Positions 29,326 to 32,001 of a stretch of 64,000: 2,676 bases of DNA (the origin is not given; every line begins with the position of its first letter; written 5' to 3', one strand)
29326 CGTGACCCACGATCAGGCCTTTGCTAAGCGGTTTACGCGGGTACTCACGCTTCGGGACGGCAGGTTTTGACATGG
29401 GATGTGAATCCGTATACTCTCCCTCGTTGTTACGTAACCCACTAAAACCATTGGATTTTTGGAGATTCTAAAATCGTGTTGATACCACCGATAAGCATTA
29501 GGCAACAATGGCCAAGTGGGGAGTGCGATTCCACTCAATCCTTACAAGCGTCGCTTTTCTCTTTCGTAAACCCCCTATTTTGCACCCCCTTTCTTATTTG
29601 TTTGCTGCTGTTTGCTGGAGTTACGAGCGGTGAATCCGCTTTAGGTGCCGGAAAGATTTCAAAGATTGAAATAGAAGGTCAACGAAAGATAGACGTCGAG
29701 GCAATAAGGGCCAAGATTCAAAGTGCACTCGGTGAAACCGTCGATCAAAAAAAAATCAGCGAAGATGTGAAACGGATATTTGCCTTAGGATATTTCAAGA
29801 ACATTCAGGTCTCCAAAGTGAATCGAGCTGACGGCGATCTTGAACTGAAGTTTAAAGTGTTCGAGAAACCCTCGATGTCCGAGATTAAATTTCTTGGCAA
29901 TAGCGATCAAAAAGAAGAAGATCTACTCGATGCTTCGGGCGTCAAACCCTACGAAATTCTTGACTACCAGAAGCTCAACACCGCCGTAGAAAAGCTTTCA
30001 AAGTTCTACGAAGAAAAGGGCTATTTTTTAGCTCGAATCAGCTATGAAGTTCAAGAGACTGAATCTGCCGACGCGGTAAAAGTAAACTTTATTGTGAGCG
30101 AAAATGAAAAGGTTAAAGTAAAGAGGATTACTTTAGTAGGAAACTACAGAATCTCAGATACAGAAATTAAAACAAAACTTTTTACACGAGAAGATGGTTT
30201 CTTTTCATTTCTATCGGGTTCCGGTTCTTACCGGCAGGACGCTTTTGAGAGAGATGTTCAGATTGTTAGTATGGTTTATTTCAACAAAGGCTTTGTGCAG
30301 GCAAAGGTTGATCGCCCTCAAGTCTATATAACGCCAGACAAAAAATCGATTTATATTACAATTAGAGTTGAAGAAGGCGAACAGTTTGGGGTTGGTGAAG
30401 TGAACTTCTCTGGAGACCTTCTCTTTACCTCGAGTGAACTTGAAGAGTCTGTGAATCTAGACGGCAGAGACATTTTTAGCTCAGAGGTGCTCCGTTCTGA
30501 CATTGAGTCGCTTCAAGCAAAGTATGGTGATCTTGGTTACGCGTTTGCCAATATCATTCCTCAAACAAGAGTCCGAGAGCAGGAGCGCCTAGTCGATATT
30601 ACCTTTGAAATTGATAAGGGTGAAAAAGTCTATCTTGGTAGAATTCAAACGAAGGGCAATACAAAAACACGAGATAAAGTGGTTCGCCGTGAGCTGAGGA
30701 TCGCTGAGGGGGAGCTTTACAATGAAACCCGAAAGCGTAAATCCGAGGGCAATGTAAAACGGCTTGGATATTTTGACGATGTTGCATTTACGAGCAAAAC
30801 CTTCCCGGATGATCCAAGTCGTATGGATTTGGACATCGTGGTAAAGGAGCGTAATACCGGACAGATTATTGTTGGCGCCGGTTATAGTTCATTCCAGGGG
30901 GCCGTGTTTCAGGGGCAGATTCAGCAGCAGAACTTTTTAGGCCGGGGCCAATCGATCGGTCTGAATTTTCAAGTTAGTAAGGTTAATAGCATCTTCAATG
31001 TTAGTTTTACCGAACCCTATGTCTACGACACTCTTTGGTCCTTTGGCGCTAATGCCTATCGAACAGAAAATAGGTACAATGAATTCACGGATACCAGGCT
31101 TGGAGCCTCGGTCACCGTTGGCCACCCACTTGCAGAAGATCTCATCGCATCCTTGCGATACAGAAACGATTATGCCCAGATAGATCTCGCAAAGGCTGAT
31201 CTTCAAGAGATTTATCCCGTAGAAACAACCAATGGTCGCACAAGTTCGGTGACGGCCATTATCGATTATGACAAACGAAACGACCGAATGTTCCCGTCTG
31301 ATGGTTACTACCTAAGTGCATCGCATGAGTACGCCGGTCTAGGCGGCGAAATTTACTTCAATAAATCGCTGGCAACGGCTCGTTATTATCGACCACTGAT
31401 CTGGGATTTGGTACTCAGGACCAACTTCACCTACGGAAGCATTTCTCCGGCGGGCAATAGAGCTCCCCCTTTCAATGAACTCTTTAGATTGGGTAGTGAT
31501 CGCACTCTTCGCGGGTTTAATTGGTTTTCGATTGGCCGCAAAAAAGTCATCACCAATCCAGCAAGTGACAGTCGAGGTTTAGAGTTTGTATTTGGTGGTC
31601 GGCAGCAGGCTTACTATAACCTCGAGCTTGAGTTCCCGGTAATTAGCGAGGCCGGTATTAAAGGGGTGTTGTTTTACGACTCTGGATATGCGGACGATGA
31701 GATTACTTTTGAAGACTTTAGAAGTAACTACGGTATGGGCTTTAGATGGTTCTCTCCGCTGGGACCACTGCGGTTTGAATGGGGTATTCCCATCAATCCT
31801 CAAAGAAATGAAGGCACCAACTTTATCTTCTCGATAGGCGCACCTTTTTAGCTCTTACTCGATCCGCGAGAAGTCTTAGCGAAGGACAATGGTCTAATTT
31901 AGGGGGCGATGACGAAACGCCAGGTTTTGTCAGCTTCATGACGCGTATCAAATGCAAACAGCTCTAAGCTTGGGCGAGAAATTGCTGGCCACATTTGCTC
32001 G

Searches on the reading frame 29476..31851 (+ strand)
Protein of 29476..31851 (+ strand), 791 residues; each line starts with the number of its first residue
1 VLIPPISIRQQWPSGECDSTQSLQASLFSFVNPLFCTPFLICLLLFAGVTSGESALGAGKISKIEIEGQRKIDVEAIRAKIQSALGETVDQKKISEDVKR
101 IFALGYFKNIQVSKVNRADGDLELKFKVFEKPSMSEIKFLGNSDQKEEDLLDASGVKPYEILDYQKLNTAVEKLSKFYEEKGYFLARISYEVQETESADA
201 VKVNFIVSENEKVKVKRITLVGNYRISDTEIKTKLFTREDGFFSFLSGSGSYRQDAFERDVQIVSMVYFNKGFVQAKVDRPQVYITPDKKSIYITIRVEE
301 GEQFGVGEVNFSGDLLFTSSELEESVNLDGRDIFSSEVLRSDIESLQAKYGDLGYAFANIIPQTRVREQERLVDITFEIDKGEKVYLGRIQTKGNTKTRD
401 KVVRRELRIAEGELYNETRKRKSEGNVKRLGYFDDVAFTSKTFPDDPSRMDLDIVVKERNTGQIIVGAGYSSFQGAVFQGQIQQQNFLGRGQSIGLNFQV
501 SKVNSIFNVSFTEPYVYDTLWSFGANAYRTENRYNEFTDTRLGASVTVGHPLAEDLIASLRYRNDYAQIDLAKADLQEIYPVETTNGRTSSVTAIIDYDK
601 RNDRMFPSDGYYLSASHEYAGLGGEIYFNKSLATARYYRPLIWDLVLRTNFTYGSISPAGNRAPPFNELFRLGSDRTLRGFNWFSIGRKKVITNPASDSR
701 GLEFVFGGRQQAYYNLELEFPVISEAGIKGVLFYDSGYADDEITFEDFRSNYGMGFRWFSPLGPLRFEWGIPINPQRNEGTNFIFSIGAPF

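Call 26: find_encoding_contigs(protein=window:29476-31851:+, flank=10000, max_places=3)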
Protein window:29476-31851:+ (791 aa): 5 contigs read that carry it; 1 place shown.
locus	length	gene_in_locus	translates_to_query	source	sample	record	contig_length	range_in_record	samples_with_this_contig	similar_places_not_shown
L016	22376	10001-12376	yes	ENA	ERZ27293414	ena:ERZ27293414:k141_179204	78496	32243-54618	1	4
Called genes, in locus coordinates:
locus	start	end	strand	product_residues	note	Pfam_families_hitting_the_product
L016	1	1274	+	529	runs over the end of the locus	PF03023:MurJ, PF01554:MatE (weak)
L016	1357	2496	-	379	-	-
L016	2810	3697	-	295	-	PF03819:MazG, PF01503:PRA-PH (weak)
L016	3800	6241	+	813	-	PF07697:7TMR-HDED, PF07698:7TM-7TMR_HD, PF01966:HD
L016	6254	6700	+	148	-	PF02130:YbeY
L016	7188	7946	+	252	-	PF03462:PCRF, PF00472:RF-1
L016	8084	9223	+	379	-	PF12704:MacB_PCD (weak), PF02687:FtsX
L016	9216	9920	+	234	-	PF00005:ABC_tran, PF13304:AAA_21 (faint)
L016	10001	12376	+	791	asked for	PF07244:POTRA, PF08478:POTRA_1 (faint), PF08479:POTRA_2 (faint), PF07244:POTRA, PF01103:Omp85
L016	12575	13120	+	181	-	PF03938:OmpH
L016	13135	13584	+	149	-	PF22817:ApeP-like, PF07977:FabA, PF22818:ApeI-like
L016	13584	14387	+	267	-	PF25084:LbH_EIF2B (faint), PF25087:GMPPB_C (faint), PF00132:Hexapep, PF13720:Acetyltransf_11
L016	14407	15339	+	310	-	PF01408:GFO_IDH_MocA, PF03807:F420_oxidored (faint), PF22725:GFO_IDH_MocA_C3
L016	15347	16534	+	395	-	PF02684:LpxB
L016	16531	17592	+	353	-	PF02606:LpxK, PF03205:MobB (faint)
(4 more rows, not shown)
